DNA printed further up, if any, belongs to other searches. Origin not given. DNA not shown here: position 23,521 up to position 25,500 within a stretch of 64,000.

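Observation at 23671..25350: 559-aa cytoplasmic protein with ~60 cysteines, duplicated terminal zinc ribbons and a central array of Cys repeats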

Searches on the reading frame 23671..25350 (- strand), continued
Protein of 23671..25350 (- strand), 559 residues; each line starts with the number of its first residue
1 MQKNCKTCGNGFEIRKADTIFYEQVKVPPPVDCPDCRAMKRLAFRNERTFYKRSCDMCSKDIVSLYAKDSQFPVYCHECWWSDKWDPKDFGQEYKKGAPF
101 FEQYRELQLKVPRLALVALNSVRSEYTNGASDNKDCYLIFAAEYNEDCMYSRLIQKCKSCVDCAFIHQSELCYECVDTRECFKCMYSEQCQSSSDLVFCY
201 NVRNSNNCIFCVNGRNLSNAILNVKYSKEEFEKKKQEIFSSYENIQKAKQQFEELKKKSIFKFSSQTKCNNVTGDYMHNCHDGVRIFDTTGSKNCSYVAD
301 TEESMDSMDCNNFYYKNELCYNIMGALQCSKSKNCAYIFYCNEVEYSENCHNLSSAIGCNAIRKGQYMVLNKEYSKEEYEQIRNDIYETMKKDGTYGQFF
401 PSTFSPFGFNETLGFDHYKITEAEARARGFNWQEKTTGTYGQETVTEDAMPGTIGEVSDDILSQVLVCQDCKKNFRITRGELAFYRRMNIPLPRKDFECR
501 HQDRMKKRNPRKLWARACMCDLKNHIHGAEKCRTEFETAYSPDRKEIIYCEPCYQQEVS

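Call 38: predict_structure(alignment_id=A2)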
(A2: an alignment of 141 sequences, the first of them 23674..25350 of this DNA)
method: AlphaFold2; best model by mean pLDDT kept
length: 559 residues; sequences in the alignment: 141
mean_pLDDT: 89.7   pTM: 0.89
mean pLDDT of the five models: 89.7, 89.2, 88.3, 87.3, 83.7
residues with pLDDT >= 90: 397; 70-90: 113; 50-70: 49; < 50: 0
segments of 3 or more residues with pLDDT < 50: none
pLDDT, mean of each block of 10 residues (from residue 1): 97 96 96 96 93 96 94 95 97 98 98 85 59 64 69 70 71 78 91 94 94 94 95 95 96 95 90 86 73 75 74 77 78 77 93 96 97 98 98 96 97 93 97 88 96 97 97 94 93 94 90 94 97 96 94 95
secondary structure, 60 per line:
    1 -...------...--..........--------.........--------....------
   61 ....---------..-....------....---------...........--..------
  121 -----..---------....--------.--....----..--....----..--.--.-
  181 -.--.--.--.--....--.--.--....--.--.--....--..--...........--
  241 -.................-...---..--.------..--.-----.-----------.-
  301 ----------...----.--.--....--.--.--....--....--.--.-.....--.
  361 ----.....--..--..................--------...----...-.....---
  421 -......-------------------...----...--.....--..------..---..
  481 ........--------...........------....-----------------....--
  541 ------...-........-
elements in order: E2-4 E11-13 H16-25 H34-42 E51-54 E61-64 H77-80 H87-90 H100-110 E137-140 E152-155 E164-167 E194-197 E206-209 E218-221 H228-238 H242-258 E260-262 E311-313 E324-327 E336-339 E342-345 E353-357 E365-369 H376-393 H413-417 H422-427 H459-463 H479-488 H497-507 E514-517 E535-538 E547-549 H551-558

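Call 51: fold_search(model_id=the predicted structure, library=pdb)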
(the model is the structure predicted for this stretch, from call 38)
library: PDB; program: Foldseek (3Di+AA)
matches with E <= 10: 103; with E <= 0.001: 0
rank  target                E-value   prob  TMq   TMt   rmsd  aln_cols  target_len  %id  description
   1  4fce                  2.3e-02  0.09  0.08  0.10  22.1       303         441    8  Crystal structure of Yersinia pestis GlmU in complex with alpha-D-glucosamine 1-phosphate (GP1) (released 2012-07-11)
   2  4g87                  3.0e-02  0.06  0.08  0.09  16.6       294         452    6  Crystal structure of GLMU from Mycobacterium tuberculosis snapshot 1 (released 2013-03-13)
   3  2v0h                  3.3e-02  0.10  0.09  0.10  17.8       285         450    6  Characterization of Substrate Binding and Catalysis of the Potential Antibacterial Target N-acetylglucosamine-1-phosphat (released 2008-01-15)
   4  3st8                  5.8e-02  0.06  0.08  0.09  18.3       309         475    7  Crystal structure of GlmU from Mycobacterium tuberculosis in complex with COENZYME A, GLUCOSAMINE 1-PHOSPHATE and URIDIN (released 2012-08-08)
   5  9dr4                  8.3e-02  0.04  0.07  0.08  17.7       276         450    8  Crystal structure of bifunctional GlmU from Staphylococcus aureus NCTC 8325 complexed with UTP, CoA and Glc 1-P (released 2025-05-14)
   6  4k6r                  1.0e-01  0.04  0.07  0.08  17.6       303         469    8  Crystal structure of GlmU in complex with ATP (released 2014-04-16)
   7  4ihh_E                1.1e-01  0.06  0.08  0.11  17.5       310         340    7  Chasing Acyl Carrier Protein Through a Catalytic Cycle of Lipid A Production (released 2013-11-13)
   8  4e79_A                1.7e-01  0.05  0.09  0.12  18.9       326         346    9  Structure of LpxD from Acinetobacter baumannii at 2.66A resolution (P4322 form) (released 2013-01-16)
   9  4aa7_A                1.7e-01  0.03  0.07  0.12  21.3       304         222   10  E.coli GlmU in complex with an antibacterial inhibitor (released 2012-08-15)
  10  4e79_B                1.8e-01  0.03  0.08  0.11  18.9       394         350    9  Structure of LpxD from Acinetobacter baumannii at 2.66A resolution (P4322 form) (released 2013-01-16)
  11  2v0j                  1.9e-01  0.05  0.09  0.10  16.0       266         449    8  Characterization of Substrate Binding and Catalysis of the Potential Antibacterial Target N-acetylglucosamine-1-phosphat (released 2008-01-15)
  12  6ge9                  2.1e-01  0.03  0.07  0.08  18.2       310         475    7  Structure of Mycobacterium tuberculosis GlmU bound to Glc-1P and Ac-CoA (released 2018-05-02)
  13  4e75_A                2.6e-01  0.03  0.08  0.11  18.0       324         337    8  Structure of LpxD from Acinetobacter baumannii at 2.85A resolution (P21 form) (released 2013-01-16)
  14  9qez_H                3.1e-01  0.06  0.08  0.16  12.0       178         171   10  Carbonic anhydrase mutant (released 2025-12-10)
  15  2oi6_A                3.3e-01  0.04  0.09  0.10  20.6       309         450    7  E. coli GlmU- Complex with UDP-GlcNAc, CoA and GlcN-1-PO4 (released 2007-06-19)
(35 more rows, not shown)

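Call 52: fold_search(model_id=the predicted structure, library=viral)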
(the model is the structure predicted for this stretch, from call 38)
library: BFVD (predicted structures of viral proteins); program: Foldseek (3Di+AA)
matches with E <= 10: 64; with E <= 0.001: 0
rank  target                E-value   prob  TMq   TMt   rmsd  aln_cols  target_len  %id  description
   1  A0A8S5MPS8            2.7e-02  1.00  0.08  0.24   5.7        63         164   21  Putative zinc-ribbon domain protein [Siphoviridae sp. ctsIQ24]
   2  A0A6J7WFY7            2.4e-01  0.03  0.09  0.09  25.5       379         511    6  Collagen triple helix repeat [uncultured Caudovirales phage]
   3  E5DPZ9                4.2e-01  0.01  0.05  0.07  21.5       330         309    6  Mannose-1-phosphate guanyltransferase C-terminal domain-containing protein [Aeromonas phage PX29]
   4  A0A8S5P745            5.9e-01  0.97  0.08  0.54   0.7        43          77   40  Putative zinc-ribbon domain protein [Siphoviridae sp. ctsUY14]
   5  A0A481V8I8            6.3e-01  0.15  0.05  0.11  17.5       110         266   16  Zinc-finger domain protein [Halobacterium phage ChaoS9]
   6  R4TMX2                6.9e-01  0.14  0.07  0.15  11.9       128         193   18  C2H2-type domain-containing protein [Halogranum tailed virus 1]
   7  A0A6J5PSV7            9.4e-01  0.01  0.05  0.12  17.3       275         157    5  Hexapeptide repeat [uncultured Caudovirales phage]
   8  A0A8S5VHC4            9.9e-01  0.92  0.08  0.33   0.7        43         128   35  Putative zinc-ribbon domain protein [Siphoviridae sp. ctNxi14]
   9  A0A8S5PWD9            1.2e+00  0.33  0.06  0.08   9.2        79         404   22  Putative transcriptional regulator [Myoviridae sp. ctWiL39]
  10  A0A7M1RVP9            1.2e+00  0.18  0.07  0.19   8.5        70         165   18  HNH nuclease domain-containing protein [uncultured phage cr118_1]
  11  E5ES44                1.3e+00  0.06  0.08  0.20  11.7       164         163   10  (no name in the UniProt tables at hand)
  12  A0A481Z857            1.7e+00  0.04  0.05  0.10  16.8       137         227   15  Uncharacterized protein [Pithovirus LCPAC302]
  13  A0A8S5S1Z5            1.7e+00  0.80  0.07  0.39   1.4        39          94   28  Alanyl-tRNA synthetase [Siphoviridae sp. ctCIv11]
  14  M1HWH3                1.7e+00  0.01  0.07  0.06  18.3       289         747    7  (no name in the UniProt tables at hand)
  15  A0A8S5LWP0            2.0e+00  0.25  0.07  0.13   6.3        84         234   21  Thaumarchaeal output domain 1 [Siphoviridae sp. ct3pR10]
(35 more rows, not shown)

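Call 59: search_protein_families(library=pfam, proteins=[P0123, P0130, P0140, P0150, P0160, P0170, P0180, P0198, P0209, P0220], max_evalue=0.1)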
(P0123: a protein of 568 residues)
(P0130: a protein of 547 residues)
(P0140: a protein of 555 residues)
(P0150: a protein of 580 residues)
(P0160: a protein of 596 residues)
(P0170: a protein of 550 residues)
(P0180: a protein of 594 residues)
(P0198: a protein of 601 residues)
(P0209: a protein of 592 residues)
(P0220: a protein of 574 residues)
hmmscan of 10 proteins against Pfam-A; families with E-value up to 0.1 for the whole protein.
P0123 (568 aa): 2 families
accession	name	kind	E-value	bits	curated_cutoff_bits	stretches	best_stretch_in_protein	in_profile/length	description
PF13451.12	zf_Tbcl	-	0.00065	20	24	1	10-48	5-44/48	Probable treble clef domain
PF19977.5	xRRM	-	0.058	14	23.7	0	298-341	38-81/120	xRRM domain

P0130 (547 aa): 2 families
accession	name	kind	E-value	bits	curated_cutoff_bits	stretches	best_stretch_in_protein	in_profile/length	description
PF13451.12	zf_Tbcl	-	8.5e-08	32.5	24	1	5-42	6-44/48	Probable treble clef domain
PF23477.1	zf_Tbcl_2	-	0.0014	18.7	27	1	516-544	7-35/37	Probable treble clef zinc finger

P0140 (555 aa): 2 families
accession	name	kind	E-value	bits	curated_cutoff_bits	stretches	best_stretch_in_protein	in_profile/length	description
PF13451.12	zf_Tbcl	-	3.7e-06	27.2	24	2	5-43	6-45/48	Probable treble clef domain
PF23477.1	zf_Tbcl_2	-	0.012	15.8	27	1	527-553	10-36/37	Probable treble clef zinc finger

P0150 (580 aa): 0 families

P0160 (596 aa): 1 family
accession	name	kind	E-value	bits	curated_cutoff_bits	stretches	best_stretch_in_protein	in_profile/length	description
PF13717.11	Zn_ribbon_4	-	0.027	14.8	30.3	1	9-25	4-20/36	zinc-ribbon domain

P0170 (550 aa): 2 families
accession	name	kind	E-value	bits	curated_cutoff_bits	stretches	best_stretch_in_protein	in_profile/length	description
PF23477.1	zf_Tbcl_2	-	2e-06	27.8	27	2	513-548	1-36/37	Probable treble clef zinc finger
PF09723.15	Zn_ribbon_8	-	0.015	15.8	34.4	1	3-36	7-33/41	Zinc ribbon domain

P0180 (594 aa): 1 family
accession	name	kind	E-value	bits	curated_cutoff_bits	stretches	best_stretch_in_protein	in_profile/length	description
PF09606.15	Med15_N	-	0.023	14.9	24.1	0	378-401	42-65/72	ARC105/Med15 mediator subunit N-terminal KIX domain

P0198 (601 aa): 1 family
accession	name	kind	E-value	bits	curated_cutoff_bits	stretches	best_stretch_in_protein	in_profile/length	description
PF13451.12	zf_Tbcl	-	4.5e-05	23.8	24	1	505-544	4-44/48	Probable treble clef domain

P0209 (592 aa): 0 families

P0220 (574 aa): 1 family
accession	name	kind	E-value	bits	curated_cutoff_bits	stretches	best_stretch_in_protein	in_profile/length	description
PF23477.1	zf_Tbcl_2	-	0.00034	20.7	27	2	58-91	1-34/37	Probable treble clef zinc finger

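Call 60: list_cluster_members(proteins=[P0030, P0001, P0018, P0123, P0130, P0140, P0150, P0170, P0198, P0220])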
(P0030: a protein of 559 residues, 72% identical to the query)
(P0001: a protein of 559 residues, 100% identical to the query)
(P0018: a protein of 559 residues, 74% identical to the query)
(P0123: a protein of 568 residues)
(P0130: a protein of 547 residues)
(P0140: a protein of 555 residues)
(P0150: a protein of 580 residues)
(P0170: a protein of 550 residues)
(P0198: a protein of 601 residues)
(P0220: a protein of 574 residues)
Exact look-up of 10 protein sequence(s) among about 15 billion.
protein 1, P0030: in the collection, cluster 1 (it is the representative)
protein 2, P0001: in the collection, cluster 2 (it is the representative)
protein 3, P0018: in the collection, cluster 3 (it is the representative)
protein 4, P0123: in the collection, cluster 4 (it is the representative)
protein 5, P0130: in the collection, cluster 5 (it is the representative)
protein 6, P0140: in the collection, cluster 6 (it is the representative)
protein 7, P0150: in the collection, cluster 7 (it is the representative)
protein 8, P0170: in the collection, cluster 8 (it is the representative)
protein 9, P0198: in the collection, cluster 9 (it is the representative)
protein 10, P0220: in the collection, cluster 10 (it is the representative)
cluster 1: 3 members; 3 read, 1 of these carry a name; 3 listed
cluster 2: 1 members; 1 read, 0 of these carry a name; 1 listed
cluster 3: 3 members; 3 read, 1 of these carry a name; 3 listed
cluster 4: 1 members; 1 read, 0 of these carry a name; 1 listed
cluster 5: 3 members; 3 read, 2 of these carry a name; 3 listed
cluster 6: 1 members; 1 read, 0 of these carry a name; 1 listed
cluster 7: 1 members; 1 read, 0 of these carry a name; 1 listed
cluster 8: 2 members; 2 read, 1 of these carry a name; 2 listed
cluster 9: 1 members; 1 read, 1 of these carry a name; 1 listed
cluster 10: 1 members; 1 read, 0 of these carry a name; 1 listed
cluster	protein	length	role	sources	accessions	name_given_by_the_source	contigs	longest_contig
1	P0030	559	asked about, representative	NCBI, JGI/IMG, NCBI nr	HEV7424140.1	MAG TPA: hypothetical protein VGO21_03035 [Candidatus Paceibacterota bacterium] | ERCC4-type nuclease | hypothetical protein [Candidatus Paceibacterota bacterium]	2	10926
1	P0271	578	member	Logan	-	-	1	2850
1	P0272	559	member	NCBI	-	-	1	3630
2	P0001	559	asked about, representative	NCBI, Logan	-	-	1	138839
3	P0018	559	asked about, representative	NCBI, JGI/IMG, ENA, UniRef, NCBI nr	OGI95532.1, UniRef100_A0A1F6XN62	hypothetical protein A2917_03205 [Candidatus Nomurabacteria bacterium ... | Zinc-binding domain-containing protein n=1 Tax=Candidatus Nomurabacteria bacterium ... | MAG: hypothetical protein A2917_03205 [Candidatus Nomurabacteria bacterium ...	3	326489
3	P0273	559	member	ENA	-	-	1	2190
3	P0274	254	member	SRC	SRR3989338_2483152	-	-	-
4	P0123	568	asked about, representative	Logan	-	-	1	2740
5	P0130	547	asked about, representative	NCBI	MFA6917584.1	MAG: zinc-ribbon domain containing protein [Candidatus Gracilibacteria bacterium]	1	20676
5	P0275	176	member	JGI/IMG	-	hypothetical protein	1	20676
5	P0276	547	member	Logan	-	-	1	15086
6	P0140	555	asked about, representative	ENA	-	-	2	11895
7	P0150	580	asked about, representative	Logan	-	-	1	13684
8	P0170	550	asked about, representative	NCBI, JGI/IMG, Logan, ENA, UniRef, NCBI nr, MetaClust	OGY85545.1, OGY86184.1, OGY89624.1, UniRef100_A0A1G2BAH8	MAG: hypothetical protein A2233_03100 [Candidatus Kerfeldbacteria bacterium ... | Zinc-binding domain-containing protein n=1 Tax=Candidatus Kerfeldbacteria bacterium ... | \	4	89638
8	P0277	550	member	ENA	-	-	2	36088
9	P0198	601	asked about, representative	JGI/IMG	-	hypothetical protein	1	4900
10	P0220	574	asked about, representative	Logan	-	-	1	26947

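Call 67: search_solved_structures(query=A2, max_evalue=10)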
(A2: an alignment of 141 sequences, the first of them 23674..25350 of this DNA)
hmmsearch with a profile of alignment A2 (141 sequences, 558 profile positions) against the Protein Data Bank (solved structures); distinct sequences matched with E-value up to 10: 4.
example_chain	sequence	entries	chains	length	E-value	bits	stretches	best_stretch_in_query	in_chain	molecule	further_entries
1ctl_A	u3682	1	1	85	0.098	14.5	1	512-556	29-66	AVIAN CYSTEINE RICH PROTEIN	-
1cxx_A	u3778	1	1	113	0.27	13.1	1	514-556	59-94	CYSTEINE AND GLYCINE-RICH PROTEIN CRP2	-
1ibi_A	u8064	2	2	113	0.3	12.9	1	514-556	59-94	CYSTEINE-RICH PROTEIN 2 | CYSTEINE AND GLYCINE-RICH PROTEIN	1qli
1ezg_A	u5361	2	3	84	0.86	11.4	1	155-217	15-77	THERMAL HYSTERESIS PROTEIN ISOFORM YL-1 | Thermal hysteresis protein isoform YL-1 (2-14)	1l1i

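Call 69: find_related_loci(query=A1, collection=viral_contigs, flank=5000)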
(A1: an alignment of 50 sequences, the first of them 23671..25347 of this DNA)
Query A1 (558 aa) in viral_contigs; peptide patterns used: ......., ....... (x = any residue, [..] = any of these).
169 stretches matched a pattern, but none encodes a relative of the query by tblastn (E <= 1e-3).

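Call 70: search_protein_families(library=padloc, proteins=[window:23674-25350:-, P0130, P0140, P0170, P0198], max_evalue=0.1)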
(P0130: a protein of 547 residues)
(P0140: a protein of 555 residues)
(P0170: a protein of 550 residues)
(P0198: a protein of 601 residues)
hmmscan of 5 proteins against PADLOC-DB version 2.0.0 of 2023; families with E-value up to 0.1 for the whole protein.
window:23674-25350:- (559 aa): 0 families

P0130 (547 aa): 0 families

P0140 (555 aa): 0 families

P0170 (550 aa): 0 families

P0198 (601 aa): 0 families
